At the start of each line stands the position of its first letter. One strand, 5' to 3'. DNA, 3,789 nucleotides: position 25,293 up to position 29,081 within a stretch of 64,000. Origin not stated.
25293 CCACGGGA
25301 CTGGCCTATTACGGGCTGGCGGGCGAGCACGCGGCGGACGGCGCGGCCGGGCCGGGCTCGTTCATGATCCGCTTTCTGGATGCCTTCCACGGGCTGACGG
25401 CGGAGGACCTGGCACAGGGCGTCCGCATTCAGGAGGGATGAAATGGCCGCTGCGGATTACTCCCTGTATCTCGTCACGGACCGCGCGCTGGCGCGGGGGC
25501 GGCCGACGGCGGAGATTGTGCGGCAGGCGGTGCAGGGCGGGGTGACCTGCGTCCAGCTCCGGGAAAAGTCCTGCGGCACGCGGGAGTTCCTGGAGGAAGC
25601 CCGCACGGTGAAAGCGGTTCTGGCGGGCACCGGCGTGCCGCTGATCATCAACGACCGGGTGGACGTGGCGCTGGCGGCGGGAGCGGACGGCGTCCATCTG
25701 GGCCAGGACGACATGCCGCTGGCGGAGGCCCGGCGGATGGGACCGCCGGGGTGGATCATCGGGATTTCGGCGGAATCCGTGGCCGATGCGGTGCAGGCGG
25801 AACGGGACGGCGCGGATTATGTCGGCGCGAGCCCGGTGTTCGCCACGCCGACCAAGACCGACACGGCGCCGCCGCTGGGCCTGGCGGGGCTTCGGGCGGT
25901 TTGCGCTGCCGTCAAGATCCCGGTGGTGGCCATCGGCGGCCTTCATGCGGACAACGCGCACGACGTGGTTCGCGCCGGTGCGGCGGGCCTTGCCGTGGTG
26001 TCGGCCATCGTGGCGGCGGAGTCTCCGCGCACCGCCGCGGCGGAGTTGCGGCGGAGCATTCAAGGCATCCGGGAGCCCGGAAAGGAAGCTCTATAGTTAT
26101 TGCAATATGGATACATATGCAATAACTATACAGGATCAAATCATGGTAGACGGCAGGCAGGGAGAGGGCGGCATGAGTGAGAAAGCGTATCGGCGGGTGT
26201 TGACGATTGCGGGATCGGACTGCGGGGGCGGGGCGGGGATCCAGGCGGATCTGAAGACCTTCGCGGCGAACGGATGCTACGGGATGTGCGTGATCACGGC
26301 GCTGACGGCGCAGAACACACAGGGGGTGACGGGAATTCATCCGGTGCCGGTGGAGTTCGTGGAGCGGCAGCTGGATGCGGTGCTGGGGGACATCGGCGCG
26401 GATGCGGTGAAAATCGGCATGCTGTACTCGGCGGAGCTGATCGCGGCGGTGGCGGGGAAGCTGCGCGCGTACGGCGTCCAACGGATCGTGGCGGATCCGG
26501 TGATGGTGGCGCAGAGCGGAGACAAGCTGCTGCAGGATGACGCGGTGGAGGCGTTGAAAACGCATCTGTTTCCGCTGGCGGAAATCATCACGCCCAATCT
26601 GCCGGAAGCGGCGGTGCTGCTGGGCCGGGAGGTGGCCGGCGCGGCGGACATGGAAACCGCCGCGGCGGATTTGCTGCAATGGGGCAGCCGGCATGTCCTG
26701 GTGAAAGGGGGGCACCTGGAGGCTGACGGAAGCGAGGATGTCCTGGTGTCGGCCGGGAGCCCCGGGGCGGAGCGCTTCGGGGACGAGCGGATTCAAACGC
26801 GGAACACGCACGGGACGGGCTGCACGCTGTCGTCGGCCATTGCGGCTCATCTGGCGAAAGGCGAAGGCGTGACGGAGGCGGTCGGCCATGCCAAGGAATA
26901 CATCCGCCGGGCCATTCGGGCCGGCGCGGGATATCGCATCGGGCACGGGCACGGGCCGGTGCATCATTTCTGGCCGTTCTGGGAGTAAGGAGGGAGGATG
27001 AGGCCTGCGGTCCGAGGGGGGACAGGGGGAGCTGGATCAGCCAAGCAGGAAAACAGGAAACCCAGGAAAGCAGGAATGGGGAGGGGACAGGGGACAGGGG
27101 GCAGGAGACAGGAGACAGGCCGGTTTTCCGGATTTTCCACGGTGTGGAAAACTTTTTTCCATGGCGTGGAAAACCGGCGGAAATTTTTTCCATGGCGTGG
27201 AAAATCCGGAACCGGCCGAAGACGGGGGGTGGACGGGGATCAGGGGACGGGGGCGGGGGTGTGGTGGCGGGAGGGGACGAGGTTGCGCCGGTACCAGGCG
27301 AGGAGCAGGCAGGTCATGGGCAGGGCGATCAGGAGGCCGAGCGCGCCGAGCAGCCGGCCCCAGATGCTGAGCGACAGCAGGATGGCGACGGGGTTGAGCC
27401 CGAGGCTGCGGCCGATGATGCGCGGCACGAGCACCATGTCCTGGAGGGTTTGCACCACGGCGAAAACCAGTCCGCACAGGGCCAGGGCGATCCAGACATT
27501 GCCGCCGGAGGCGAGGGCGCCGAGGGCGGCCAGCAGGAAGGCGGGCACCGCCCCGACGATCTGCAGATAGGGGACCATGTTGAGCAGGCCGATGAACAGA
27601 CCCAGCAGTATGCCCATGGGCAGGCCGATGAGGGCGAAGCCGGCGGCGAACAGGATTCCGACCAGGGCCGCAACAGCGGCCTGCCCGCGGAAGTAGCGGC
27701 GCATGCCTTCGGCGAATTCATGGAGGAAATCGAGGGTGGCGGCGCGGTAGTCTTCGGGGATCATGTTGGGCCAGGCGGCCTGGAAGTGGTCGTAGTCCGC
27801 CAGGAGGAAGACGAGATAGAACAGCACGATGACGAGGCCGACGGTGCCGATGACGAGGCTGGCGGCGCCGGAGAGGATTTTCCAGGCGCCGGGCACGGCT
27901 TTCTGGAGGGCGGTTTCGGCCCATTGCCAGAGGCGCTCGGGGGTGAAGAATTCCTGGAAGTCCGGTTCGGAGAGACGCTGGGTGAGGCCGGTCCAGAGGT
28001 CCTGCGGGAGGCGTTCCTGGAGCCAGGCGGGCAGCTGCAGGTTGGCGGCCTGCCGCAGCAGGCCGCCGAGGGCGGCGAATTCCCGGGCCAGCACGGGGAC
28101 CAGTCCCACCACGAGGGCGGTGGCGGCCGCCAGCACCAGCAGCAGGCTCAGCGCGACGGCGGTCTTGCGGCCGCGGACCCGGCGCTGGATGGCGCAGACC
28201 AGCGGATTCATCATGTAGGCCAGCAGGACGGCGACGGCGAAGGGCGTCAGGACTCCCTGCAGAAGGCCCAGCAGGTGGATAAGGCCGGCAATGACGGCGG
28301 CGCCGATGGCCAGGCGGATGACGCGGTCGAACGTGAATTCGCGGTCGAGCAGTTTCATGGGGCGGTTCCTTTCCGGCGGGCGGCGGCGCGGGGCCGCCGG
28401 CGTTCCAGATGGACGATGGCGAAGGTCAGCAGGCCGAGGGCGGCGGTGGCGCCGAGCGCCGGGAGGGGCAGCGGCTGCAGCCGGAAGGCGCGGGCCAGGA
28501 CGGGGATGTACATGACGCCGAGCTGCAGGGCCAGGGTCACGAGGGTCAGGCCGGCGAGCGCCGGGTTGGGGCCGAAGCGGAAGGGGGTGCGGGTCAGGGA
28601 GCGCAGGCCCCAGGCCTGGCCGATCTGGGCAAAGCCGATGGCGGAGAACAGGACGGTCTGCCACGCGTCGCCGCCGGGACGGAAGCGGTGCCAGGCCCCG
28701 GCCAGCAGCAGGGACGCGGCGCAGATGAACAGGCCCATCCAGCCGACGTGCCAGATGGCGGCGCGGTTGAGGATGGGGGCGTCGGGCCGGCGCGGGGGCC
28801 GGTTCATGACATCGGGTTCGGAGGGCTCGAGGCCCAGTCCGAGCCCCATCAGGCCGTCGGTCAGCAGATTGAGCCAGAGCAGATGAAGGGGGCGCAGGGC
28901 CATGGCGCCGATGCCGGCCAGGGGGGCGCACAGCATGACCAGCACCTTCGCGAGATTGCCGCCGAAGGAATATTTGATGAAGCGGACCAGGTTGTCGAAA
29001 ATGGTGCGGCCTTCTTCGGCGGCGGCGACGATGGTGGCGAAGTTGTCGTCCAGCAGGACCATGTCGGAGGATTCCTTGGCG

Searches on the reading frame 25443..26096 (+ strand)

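Call 8: search_protein_families(library=pfam, proteins=[window:25443-26096:+])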
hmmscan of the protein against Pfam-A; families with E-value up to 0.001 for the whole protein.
window:25443-26096:+ (217 aa): 2 families
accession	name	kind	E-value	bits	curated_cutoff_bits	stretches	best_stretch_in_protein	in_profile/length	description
PF02581.23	TMP-TENI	-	4.1e-67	225.5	27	1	8-189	1-180/180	Thiamine monophosphate synthase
PF13714.12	PEP_mutase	-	0.00092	19.3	31.5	0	22-82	87-154/240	Phosphoenolpyruvate phosphomutase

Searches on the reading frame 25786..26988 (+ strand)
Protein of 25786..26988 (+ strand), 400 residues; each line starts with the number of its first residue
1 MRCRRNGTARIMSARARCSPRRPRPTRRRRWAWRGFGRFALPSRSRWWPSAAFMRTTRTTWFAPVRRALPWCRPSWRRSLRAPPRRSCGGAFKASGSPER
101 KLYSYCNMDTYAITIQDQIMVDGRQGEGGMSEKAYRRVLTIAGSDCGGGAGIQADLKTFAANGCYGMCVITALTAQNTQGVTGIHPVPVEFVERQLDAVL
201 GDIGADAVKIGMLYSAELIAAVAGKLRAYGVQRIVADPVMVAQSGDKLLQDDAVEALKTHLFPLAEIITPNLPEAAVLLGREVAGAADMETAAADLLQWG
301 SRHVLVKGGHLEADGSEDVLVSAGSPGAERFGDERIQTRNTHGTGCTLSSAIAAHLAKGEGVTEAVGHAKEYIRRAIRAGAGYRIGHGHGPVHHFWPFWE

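Call 8: search_protein_families(library=pfam, proteins=[window:25786-26988:+])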
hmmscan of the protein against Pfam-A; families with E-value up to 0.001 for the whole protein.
window:25786-26988:+ (400 aa): 2 families
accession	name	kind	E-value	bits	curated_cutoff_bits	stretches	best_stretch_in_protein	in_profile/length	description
PF08543.17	Phos_pyr_kin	-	1.3e-99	333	27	1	145-393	1-246/246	Phosphomethylpyrimidine kinase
PF00294.29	PfkB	-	2.8e-07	30.6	25.8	1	236-367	161-280/302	pfkB family carbohydrate kinase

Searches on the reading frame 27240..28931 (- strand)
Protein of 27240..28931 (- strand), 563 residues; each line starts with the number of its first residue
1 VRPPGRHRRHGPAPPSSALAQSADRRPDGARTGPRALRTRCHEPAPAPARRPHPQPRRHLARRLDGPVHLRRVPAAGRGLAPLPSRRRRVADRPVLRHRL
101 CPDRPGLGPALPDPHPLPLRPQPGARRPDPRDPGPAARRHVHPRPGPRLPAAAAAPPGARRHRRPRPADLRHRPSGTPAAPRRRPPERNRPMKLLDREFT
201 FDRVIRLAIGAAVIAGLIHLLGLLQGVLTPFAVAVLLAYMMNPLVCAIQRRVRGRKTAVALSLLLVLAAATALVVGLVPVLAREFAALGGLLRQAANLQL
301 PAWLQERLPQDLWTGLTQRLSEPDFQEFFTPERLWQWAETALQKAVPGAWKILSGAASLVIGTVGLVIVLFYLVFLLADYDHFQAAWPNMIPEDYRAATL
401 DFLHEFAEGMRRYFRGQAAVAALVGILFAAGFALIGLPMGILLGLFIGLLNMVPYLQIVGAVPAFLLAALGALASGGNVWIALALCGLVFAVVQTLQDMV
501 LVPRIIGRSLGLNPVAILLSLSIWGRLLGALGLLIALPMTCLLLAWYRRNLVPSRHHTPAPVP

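Call 8: search_protein_families(library=pfam, proteins=[window:27240-28931:-])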
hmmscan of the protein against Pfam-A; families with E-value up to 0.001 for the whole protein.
window:27240-28931:- (563 aa): 1 family
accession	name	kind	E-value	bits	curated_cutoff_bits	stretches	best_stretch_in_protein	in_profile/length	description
PF01594.21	AI-2E_transport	-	5.7e-47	160.9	34.3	1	213-548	7-324/327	AI-2E family transporter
